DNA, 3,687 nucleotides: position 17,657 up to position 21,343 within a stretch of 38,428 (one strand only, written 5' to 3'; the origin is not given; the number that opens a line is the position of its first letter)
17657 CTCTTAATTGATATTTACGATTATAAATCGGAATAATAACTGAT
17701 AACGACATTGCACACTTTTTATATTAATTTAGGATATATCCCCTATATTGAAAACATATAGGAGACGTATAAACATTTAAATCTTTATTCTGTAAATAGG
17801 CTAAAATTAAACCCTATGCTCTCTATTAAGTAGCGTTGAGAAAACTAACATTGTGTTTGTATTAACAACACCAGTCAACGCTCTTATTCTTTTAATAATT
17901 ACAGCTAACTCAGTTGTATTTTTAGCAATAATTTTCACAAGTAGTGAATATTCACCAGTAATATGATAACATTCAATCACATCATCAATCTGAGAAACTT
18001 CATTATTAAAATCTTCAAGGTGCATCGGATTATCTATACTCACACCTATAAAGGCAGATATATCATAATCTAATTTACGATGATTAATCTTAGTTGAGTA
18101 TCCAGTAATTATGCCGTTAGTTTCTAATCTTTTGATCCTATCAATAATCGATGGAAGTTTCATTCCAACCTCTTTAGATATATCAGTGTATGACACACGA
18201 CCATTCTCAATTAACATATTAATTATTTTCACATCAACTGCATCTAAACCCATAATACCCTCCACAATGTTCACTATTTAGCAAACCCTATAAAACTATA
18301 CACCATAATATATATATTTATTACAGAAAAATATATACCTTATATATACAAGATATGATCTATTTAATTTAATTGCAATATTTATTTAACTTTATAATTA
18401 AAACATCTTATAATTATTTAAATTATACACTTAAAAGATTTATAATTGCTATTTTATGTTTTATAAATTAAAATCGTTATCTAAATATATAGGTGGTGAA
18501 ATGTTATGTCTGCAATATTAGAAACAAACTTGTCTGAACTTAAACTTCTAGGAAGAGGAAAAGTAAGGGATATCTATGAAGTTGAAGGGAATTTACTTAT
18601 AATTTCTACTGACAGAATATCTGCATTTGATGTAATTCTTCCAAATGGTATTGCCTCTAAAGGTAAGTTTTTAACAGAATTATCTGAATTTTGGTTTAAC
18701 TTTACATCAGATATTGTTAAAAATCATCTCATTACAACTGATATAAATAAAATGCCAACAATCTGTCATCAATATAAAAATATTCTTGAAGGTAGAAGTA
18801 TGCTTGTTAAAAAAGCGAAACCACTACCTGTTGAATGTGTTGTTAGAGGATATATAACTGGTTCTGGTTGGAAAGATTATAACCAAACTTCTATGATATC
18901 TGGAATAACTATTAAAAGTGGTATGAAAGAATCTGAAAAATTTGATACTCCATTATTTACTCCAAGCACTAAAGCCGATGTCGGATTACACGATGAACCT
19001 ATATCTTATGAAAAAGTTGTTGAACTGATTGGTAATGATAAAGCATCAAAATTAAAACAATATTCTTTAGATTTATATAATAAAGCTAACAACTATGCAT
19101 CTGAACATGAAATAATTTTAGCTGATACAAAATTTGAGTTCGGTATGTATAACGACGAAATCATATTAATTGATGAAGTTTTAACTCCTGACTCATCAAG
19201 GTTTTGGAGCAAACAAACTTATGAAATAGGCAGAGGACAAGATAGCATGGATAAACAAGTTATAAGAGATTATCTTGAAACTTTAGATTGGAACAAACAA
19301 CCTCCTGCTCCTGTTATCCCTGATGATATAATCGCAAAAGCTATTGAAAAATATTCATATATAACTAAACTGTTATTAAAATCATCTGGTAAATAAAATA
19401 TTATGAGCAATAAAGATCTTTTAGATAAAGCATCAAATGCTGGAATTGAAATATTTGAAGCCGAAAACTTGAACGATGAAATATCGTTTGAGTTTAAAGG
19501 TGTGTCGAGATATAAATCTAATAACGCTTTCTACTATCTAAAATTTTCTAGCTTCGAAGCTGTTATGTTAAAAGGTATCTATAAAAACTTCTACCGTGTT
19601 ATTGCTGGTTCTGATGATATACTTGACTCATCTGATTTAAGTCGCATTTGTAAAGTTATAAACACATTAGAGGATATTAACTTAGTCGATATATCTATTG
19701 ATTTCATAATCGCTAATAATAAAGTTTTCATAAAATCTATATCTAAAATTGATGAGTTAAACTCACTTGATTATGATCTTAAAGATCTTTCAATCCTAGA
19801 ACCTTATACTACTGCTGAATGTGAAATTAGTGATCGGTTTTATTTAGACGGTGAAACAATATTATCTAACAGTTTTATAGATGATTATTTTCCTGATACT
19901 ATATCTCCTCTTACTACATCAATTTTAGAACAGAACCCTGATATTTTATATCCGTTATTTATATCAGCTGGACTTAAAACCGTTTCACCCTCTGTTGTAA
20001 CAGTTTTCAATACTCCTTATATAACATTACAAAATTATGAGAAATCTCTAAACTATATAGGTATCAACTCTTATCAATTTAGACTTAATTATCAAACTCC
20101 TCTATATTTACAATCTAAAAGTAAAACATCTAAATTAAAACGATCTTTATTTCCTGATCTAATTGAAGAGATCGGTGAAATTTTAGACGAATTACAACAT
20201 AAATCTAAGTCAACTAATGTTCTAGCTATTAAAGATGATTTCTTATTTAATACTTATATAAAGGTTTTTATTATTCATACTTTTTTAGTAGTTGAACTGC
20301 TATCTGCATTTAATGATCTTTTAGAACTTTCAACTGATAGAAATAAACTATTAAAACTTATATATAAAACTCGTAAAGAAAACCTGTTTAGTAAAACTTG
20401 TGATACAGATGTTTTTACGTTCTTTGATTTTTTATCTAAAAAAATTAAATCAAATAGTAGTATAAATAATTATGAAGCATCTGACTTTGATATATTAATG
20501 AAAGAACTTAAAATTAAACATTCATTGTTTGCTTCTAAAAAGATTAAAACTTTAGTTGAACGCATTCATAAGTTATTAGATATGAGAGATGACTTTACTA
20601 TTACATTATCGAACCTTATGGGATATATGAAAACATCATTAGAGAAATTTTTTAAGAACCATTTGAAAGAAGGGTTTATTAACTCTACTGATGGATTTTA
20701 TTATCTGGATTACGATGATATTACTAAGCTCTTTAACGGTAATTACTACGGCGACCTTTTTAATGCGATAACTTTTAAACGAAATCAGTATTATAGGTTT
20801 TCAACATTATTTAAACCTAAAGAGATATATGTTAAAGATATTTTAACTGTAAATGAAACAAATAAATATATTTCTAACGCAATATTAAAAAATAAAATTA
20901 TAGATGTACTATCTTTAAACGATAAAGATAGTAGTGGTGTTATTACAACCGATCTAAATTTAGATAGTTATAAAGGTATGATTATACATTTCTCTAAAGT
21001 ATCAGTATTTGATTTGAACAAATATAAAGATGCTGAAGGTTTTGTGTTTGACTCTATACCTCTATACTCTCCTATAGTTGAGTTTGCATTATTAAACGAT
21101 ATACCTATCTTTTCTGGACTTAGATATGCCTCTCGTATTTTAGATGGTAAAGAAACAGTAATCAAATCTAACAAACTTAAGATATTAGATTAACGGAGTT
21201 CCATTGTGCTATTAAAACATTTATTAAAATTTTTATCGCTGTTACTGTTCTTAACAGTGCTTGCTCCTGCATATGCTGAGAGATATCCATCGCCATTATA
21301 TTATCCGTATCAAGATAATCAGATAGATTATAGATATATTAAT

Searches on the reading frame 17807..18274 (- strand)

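Call 6: search_protein_families(library=pfam, proteins=[window:17807-18274:-])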
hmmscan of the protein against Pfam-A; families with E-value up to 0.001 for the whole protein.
window:17807-18274:- (155 aa): 3 families
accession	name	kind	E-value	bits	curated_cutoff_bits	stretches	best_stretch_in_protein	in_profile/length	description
PF01037.27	AsnC_trans_reg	-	3.6e-18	65.7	25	1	76-147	1-73/73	Lrp/AsnC ligand binding domain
PF13412.12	HTH_24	-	4.4e-13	49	21.9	1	10-57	1-48/48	Winged helix-turn-helix DNA-binding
PF13404.12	HTH_AsnC-type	-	1.2e-11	44.6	27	1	10-51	1-42/42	AsnC-type helix-turn-helix domain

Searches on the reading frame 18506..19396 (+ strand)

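Call 6: search_protein_families(library=pfam, proteins=[window:18506-19396:+])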
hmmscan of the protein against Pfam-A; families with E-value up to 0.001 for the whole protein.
window:18506-19396:+ (296 aa): 1 family
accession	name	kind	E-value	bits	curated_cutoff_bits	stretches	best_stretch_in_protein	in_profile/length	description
PF01259.24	SAICAR_synt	-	3.5e-77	259.7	20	1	15-266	2-230/233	SAICAR synthetase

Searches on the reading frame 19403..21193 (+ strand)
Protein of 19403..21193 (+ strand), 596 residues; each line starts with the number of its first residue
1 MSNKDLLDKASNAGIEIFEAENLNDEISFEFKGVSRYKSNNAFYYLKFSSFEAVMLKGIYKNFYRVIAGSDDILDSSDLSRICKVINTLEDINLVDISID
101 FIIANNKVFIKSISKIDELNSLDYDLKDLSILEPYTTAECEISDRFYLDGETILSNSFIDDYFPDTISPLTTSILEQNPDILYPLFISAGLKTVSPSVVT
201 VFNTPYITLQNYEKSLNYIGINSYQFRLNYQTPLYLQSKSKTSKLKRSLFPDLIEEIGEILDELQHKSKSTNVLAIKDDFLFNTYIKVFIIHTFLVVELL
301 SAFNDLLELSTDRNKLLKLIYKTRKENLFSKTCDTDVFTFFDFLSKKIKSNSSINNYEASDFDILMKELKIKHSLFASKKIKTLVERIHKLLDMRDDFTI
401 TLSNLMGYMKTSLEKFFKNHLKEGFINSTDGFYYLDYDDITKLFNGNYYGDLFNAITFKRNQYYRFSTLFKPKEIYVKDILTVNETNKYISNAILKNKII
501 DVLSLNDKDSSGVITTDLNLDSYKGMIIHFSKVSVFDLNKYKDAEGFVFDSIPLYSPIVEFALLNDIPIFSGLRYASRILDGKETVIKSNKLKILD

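Call 6: search_protein_families(library=pfam, proteins=[window:19403-21193:+])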
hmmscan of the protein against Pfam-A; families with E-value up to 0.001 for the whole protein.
window:19403-21193:+ (596 aa): 0 families

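Call 51: search_protein_families(library=pfam, proteins=[window:19403-21193:+], max_evalue=1)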
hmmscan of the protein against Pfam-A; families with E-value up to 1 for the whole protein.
window:19403-21193:+ (596 aa): 2 families
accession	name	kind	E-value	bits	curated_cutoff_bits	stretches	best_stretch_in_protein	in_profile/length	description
PF09783.14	Vac_ImportDeg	-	0.038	14.2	27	1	408-450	105-148/162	Vacuolar import and degradation protein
PF10992.13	Epiplasmin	-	0.097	13.2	30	0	202-232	44-74/83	Epiplasmin protein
